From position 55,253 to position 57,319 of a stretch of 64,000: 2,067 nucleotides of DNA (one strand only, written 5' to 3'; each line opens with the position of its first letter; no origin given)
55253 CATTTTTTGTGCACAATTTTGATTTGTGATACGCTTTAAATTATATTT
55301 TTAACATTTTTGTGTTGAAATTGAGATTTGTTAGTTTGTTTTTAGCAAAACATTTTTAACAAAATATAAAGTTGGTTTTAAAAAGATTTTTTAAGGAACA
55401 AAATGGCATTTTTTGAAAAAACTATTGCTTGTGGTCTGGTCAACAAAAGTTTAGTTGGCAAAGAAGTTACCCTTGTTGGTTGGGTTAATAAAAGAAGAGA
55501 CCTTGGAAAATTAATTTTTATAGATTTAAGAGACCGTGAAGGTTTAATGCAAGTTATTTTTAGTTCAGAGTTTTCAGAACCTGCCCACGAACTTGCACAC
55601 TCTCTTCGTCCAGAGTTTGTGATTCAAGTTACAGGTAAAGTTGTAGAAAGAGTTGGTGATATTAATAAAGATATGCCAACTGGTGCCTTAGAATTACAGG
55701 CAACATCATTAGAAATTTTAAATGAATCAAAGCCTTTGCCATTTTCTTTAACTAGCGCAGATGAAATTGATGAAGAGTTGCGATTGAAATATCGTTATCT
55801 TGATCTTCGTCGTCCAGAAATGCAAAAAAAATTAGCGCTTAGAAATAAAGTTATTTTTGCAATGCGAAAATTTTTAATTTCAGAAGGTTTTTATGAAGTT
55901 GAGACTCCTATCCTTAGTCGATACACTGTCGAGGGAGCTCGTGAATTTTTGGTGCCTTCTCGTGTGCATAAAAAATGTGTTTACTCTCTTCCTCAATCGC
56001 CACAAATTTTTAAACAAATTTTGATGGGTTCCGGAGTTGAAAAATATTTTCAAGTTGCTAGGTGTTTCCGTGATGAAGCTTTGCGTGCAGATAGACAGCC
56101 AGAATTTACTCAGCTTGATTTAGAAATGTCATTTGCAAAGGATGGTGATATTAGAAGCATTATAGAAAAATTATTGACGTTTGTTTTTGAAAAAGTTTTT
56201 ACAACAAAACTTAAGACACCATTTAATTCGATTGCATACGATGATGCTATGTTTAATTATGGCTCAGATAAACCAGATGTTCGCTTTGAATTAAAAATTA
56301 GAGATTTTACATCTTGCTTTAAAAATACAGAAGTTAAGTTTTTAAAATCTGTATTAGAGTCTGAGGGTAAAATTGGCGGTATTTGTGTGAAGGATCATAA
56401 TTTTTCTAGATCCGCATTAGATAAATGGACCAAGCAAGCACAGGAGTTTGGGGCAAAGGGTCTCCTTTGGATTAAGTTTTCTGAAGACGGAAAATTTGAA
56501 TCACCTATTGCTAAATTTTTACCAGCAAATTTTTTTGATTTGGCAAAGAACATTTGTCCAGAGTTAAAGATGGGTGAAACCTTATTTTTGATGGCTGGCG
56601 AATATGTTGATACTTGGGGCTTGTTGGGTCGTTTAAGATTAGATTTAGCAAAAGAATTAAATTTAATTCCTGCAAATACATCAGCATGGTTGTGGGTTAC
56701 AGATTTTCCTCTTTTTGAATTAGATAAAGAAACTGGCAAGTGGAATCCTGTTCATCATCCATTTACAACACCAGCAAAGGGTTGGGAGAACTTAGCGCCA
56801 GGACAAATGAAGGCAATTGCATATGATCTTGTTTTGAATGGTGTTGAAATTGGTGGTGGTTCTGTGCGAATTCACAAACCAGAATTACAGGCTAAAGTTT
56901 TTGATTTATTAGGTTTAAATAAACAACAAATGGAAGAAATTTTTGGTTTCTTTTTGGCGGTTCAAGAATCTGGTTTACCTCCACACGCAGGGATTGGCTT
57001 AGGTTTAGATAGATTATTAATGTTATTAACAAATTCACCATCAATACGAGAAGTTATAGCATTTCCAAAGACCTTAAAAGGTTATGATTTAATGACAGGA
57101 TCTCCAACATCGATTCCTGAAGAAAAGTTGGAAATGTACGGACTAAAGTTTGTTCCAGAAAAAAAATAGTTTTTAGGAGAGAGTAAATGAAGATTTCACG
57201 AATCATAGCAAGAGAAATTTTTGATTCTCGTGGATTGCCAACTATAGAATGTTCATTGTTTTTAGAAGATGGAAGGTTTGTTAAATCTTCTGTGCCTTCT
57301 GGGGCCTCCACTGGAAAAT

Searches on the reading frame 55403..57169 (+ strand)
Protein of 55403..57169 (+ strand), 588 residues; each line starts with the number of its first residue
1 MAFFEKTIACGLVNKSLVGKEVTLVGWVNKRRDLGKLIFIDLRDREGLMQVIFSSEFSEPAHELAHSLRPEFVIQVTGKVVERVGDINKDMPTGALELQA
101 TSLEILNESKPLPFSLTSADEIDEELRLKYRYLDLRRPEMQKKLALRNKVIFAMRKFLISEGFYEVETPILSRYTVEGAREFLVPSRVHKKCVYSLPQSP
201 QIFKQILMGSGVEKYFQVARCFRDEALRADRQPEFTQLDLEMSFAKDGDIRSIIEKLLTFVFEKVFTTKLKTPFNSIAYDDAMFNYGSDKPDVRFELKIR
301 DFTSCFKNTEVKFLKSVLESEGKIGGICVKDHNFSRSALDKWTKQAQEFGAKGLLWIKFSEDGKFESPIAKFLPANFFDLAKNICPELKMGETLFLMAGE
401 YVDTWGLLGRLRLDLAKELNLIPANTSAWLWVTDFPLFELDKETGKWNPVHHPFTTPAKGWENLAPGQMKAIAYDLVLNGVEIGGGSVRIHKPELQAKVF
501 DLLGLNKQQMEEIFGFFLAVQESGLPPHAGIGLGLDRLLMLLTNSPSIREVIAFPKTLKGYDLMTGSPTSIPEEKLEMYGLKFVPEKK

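Call 80: search_protein_families(library=pfam, proteins=[window:55403-57169:+], max_evalue=0.00001)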
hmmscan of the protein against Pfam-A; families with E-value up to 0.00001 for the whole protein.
window:55403-57169:+ (588 aa): 3 families
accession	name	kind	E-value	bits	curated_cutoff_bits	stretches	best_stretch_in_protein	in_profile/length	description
PF00152.25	tRNA-synt_2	-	4.2e-114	381.2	25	1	123-557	1-307/308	tRNA synthetases class II (D, K and N)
PF01336.31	tRNA_anti-codon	-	7.9e-18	64.6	27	1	22-106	1-75/75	OB-fold nucleic acid binding domain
PF02938.19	GAD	-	2.4e-13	50.6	23.4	1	315-400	2-87/95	GAD domain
